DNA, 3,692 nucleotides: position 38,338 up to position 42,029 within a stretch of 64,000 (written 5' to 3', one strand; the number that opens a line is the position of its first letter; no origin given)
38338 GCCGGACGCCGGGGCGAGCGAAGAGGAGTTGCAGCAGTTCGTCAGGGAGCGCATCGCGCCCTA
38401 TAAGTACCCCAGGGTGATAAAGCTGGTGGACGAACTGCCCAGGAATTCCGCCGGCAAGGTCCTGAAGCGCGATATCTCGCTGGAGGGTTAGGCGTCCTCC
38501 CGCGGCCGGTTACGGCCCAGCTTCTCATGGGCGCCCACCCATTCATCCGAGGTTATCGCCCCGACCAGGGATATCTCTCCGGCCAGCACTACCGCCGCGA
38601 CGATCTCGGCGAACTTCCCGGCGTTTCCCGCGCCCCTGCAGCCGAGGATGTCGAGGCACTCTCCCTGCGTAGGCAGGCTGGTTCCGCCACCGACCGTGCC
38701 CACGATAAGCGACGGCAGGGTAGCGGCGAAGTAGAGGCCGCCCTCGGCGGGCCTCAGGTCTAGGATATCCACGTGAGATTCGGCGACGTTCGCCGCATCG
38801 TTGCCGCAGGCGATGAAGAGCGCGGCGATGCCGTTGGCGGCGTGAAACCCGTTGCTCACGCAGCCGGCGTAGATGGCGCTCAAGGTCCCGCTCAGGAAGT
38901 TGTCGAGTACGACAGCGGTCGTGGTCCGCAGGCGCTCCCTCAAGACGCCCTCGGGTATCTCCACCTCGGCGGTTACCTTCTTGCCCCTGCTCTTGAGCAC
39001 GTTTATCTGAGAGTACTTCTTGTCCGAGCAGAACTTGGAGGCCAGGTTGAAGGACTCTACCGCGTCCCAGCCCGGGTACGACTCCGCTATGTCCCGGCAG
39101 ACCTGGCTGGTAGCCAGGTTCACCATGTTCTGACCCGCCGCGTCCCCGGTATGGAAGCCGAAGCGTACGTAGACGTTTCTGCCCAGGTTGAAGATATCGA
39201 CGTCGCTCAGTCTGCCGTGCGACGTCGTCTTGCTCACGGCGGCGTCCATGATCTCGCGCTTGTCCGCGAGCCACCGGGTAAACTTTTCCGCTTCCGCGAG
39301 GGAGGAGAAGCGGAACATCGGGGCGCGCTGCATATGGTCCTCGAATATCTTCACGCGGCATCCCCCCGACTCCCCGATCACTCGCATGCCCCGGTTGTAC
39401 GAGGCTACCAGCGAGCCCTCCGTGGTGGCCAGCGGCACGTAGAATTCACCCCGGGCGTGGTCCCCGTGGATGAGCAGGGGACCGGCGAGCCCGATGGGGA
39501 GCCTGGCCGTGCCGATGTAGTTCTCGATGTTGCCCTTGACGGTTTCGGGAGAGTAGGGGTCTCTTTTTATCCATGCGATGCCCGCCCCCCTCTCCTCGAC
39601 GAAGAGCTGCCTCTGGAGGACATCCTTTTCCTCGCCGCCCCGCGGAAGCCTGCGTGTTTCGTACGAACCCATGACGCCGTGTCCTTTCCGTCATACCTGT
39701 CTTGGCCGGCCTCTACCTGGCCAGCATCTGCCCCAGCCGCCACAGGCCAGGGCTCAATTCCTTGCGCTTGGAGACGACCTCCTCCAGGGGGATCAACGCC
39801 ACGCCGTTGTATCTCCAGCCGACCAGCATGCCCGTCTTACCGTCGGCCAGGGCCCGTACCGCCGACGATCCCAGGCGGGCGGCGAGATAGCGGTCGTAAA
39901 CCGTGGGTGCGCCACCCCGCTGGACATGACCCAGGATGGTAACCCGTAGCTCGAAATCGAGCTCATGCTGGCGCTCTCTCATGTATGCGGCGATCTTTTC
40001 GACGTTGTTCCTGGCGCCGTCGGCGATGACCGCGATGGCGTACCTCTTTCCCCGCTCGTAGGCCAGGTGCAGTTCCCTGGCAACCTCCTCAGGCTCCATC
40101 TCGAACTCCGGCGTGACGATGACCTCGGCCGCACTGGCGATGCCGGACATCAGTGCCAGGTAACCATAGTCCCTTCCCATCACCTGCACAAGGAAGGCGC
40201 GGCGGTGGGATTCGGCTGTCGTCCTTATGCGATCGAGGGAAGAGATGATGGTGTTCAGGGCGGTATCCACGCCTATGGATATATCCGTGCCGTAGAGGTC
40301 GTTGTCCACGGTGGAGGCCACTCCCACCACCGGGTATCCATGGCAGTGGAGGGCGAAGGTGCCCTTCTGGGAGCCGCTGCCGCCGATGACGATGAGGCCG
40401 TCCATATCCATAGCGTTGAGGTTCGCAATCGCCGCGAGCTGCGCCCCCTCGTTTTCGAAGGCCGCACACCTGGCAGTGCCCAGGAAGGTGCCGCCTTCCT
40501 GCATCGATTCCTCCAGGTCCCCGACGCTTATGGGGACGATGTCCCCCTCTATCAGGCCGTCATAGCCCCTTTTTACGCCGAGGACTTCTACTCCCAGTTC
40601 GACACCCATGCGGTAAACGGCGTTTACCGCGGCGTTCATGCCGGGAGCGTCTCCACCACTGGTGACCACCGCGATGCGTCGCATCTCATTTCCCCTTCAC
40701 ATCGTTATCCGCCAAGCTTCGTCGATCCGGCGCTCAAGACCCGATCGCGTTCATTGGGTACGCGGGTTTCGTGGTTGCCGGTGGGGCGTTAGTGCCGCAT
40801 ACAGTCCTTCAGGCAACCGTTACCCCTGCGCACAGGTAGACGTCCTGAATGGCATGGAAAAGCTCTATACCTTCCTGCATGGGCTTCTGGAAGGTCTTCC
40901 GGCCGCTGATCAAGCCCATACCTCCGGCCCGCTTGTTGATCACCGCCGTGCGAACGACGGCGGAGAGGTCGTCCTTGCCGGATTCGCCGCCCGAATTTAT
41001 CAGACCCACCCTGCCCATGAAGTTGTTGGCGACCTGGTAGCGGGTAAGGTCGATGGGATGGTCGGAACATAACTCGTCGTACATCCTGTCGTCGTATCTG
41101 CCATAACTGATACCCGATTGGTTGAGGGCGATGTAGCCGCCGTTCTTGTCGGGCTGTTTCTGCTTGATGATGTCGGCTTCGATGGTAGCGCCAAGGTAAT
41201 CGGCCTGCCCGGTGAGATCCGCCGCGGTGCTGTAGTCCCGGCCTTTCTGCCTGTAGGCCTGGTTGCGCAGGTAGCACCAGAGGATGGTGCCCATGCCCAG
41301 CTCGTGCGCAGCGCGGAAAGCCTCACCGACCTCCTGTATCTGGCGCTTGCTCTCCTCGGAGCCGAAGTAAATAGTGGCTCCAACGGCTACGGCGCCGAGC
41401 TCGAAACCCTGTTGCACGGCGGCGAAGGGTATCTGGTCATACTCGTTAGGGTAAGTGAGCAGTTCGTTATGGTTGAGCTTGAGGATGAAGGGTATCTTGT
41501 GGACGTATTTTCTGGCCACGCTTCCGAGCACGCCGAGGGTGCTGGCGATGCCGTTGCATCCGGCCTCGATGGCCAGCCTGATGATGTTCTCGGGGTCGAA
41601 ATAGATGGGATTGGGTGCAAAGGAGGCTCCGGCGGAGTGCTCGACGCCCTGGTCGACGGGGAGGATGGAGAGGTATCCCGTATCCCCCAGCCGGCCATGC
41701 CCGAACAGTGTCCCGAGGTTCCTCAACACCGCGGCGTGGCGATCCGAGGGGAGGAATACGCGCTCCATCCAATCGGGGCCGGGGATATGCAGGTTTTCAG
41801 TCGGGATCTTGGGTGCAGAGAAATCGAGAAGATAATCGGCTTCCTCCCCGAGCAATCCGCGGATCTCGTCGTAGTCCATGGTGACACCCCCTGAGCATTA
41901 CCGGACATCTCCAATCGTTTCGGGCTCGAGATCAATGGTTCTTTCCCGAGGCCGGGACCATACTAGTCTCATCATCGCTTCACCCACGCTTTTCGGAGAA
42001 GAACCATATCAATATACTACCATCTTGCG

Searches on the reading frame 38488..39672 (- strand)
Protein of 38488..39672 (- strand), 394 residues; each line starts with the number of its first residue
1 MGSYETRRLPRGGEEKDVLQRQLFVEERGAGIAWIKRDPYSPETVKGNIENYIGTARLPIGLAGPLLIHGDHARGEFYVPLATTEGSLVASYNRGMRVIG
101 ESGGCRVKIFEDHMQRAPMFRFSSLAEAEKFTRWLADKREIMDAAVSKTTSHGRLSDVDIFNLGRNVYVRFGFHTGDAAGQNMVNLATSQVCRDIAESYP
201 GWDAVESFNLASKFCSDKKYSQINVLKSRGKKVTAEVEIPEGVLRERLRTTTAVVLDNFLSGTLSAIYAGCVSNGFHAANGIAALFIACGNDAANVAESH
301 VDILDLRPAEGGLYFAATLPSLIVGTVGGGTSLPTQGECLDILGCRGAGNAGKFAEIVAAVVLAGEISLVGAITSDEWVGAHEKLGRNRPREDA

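Call 93: search_protein_families(library=pfam, proteins=[window:38488-39672:-], max_evalue=0.00001)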
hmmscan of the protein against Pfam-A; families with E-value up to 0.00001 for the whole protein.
window:38488-39672:- (394 aa): 1 family
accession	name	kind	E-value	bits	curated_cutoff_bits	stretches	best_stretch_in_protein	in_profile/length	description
PF00368.23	HMG-CoA_red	-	1.1e-114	383.7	27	1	20-387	4-368/368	Hydroxymethylglutaryl-coenzyme A reductase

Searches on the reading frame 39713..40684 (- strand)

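Call 93: search_protein_families(library=pfam, proteins=[window:39713-40684:-], max_evalue=0.00001)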
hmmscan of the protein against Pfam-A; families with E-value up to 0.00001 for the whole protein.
window:39713-40684:- (323 aa): 1 family
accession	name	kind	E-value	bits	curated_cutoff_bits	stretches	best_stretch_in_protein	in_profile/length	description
PF00365.25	PFK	-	1.1e-95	320.6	30.9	1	3-279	1-277/277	Phosphofructokinase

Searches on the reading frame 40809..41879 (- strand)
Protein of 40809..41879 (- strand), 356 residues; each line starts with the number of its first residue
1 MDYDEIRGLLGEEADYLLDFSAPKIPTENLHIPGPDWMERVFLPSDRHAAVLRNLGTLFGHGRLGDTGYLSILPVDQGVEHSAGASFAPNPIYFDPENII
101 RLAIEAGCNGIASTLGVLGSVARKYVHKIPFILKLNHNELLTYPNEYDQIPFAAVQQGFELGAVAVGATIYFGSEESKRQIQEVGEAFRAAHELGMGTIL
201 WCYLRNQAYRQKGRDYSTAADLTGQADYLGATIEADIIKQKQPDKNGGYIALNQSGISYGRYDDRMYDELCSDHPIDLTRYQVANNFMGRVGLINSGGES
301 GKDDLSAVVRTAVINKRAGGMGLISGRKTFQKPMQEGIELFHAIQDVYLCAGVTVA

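Call 93: search_protein_families(library=pfam, proteins=[window:40809-41879:-], max_evalue=0.00001)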
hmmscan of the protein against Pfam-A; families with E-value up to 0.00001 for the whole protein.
window:40809-41879:- (356 aa): 1 family
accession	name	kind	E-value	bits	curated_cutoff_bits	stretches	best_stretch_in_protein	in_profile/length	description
PF01791.15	DeoC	-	3.3e-60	204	23.8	1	71-332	2-229/229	DeoC/LacD family aldolase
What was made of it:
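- Tried and rejected: The DeoC/LacD aldolase at 40809-41879 lies next to phosphofructokinase (call 93).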
